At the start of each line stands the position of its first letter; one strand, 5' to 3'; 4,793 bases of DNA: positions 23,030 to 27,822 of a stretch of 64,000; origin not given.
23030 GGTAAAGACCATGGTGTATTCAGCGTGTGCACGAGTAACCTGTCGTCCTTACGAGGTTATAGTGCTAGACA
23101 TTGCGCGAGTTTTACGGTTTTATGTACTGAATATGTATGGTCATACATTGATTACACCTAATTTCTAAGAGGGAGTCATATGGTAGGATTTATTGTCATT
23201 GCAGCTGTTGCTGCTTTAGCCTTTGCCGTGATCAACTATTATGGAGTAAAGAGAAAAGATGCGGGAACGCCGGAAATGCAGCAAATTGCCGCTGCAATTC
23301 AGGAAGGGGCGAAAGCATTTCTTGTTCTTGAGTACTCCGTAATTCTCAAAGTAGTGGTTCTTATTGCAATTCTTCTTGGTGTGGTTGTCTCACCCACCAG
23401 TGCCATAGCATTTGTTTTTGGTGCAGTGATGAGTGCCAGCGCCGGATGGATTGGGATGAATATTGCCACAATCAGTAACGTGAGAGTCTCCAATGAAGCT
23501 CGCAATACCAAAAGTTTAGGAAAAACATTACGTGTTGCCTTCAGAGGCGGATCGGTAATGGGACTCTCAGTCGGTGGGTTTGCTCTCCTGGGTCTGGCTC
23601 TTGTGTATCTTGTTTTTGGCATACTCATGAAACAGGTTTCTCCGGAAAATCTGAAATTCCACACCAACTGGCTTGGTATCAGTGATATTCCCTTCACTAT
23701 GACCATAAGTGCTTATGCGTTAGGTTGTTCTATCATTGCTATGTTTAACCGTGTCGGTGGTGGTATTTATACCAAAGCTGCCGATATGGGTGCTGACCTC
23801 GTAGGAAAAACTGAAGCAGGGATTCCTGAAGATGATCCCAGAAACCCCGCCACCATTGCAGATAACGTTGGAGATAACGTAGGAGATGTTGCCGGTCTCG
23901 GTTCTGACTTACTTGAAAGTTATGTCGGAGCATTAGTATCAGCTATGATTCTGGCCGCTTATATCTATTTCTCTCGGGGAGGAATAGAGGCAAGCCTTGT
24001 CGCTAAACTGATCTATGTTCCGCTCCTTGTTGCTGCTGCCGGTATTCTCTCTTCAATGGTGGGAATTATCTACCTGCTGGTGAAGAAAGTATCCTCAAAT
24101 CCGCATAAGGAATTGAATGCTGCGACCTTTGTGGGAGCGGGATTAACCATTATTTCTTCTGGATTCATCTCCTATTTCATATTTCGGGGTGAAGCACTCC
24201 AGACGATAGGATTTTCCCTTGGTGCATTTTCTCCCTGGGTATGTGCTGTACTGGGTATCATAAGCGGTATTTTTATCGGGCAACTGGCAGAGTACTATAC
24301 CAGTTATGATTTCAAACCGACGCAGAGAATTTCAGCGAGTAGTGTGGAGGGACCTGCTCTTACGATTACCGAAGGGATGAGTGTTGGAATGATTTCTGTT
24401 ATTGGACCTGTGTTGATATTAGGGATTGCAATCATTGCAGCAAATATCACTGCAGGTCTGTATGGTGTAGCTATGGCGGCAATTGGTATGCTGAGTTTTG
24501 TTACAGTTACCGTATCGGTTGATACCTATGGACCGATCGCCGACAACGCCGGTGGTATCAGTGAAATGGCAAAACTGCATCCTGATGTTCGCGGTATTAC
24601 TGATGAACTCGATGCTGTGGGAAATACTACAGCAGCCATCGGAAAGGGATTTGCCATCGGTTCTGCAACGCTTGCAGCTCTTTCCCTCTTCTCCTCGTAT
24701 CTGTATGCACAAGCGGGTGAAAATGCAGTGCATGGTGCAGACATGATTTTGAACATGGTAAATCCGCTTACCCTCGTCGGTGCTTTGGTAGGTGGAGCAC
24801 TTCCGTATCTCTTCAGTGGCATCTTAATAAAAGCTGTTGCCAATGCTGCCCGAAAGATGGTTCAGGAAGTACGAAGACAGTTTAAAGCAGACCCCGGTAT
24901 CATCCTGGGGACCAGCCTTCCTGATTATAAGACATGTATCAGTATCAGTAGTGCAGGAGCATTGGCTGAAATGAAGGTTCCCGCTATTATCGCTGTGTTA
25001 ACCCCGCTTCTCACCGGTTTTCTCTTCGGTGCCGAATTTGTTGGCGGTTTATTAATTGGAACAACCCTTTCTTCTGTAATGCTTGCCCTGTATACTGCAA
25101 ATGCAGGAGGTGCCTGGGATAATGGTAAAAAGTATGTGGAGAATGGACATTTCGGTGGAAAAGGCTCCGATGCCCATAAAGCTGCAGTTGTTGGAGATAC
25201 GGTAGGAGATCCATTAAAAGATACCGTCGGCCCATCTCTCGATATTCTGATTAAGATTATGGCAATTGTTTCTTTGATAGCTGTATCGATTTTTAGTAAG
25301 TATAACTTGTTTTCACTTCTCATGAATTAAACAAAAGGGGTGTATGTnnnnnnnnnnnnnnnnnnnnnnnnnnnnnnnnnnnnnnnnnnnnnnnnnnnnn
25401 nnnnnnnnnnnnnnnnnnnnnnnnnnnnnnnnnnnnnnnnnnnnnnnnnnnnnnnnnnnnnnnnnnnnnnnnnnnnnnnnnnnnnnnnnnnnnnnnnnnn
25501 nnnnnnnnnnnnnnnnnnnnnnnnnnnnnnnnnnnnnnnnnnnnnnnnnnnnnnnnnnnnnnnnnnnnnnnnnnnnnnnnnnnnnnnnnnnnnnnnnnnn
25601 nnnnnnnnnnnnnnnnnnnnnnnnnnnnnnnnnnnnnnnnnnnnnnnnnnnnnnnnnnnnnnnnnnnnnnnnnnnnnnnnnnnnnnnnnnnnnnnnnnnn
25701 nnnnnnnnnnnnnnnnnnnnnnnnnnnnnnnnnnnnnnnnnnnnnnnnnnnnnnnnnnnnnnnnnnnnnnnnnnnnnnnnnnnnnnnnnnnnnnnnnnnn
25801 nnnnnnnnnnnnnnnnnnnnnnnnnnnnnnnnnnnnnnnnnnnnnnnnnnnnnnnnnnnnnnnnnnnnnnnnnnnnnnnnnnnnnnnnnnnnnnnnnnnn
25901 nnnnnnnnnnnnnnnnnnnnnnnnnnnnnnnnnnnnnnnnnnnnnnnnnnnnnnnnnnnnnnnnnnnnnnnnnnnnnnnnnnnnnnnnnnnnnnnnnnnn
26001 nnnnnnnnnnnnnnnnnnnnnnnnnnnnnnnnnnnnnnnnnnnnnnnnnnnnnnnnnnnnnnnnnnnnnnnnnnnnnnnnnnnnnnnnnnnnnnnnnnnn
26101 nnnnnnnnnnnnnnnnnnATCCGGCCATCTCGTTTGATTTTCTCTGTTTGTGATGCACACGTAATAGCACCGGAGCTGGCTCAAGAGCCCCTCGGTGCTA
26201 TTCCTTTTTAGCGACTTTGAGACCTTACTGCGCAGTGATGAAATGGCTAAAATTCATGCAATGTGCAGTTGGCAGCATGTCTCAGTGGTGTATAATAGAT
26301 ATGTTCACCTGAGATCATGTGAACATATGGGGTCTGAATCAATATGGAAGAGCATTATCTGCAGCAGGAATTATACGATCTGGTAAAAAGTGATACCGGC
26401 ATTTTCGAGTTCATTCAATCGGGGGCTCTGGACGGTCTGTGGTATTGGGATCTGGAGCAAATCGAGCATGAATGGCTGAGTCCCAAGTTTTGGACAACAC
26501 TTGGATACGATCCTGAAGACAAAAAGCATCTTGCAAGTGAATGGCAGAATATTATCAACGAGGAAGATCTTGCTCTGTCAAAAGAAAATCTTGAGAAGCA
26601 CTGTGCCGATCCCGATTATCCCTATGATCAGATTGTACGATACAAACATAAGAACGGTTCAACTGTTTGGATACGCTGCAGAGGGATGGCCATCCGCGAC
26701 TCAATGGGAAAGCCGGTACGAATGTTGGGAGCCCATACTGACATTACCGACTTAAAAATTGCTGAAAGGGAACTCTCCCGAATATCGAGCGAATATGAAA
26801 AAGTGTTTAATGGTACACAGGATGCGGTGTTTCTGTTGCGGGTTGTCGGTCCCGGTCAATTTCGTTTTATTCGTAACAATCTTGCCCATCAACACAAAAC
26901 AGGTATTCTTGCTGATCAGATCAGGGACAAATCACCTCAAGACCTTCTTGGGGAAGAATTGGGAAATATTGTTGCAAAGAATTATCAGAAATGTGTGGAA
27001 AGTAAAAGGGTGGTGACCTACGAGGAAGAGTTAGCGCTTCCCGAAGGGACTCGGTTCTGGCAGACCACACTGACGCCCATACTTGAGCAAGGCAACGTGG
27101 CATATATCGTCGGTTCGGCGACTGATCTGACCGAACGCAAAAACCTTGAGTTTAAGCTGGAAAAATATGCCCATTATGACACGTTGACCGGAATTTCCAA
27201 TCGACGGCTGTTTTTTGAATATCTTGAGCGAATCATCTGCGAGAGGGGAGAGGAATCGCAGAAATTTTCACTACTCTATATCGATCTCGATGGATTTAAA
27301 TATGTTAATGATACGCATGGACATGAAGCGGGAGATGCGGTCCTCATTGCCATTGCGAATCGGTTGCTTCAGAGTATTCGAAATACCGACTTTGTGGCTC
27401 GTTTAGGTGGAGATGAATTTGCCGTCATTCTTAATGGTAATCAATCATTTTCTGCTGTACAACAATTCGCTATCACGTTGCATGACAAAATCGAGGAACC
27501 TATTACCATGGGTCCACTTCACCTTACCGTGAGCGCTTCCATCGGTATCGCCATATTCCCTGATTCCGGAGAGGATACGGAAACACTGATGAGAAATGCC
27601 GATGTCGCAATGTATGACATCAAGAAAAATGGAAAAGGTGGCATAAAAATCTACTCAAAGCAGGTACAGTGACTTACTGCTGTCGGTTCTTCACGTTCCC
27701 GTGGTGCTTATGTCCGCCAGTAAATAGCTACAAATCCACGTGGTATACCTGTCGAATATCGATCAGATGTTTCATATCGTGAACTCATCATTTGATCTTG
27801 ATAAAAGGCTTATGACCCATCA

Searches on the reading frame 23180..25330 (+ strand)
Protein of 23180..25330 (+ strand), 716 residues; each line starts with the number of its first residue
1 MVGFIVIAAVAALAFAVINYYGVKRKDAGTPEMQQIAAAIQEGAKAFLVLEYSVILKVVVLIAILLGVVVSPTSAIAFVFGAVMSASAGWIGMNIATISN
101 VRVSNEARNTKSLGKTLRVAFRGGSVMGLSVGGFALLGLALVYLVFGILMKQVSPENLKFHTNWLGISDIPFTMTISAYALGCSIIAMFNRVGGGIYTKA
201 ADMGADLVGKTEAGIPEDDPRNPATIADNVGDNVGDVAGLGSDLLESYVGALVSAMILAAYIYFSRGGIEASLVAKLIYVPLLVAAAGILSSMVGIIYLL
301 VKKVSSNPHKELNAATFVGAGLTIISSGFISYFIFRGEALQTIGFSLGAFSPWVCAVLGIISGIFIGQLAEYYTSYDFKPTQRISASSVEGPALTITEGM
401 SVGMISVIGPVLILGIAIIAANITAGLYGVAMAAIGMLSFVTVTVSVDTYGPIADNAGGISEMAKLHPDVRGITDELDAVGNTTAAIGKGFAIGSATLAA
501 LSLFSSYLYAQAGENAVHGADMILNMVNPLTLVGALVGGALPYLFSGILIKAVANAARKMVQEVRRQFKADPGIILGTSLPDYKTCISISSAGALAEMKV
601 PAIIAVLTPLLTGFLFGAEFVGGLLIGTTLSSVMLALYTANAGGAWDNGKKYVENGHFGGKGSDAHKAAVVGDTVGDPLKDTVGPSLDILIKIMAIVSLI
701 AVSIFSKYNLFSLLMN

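Call 22: search_protein_families(library=pfam, proteins=[window:23180-25330:+], max_evalue=0.01)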
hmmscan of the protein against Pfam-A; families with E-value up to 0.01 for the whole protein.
window:23180-25330:+ (716 aa): 1 family
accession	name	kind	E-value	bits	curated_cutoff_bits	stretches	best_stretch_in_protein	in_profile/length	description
PF03030.21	H_PPase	-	4.2e-246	819.1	29.7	1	10-700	1-644/645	Inorganic H+ pyrophosphatase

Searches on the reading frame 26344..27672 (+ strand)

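Call 22: search_protein_families(library=pfam, proteins=[window:26344-27672:+], max_evalue=0.01)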
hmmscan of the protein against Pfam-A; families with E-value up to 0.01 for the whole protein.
window:26344-27672:+ (442 aa): 4 families
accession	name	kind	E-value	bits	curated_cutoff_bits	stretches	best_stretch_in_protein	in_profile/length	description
PF00990.26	GGDEF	-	1.2e-48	165.3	23.8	1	276-431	1-159/161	Diguanylate cyclase, GGDEF domain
PF08447.18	PAS_3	-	4.9e-20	72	25.6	1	45-130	4-88/89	PAS fold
PF08448.16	PAS_4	-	8.8e-17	61.8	23.1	1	172-266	14-109/110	PAS fold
PF13426.13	PAS_9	-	9e-14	52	27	2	44-136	15-103/103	PAS domain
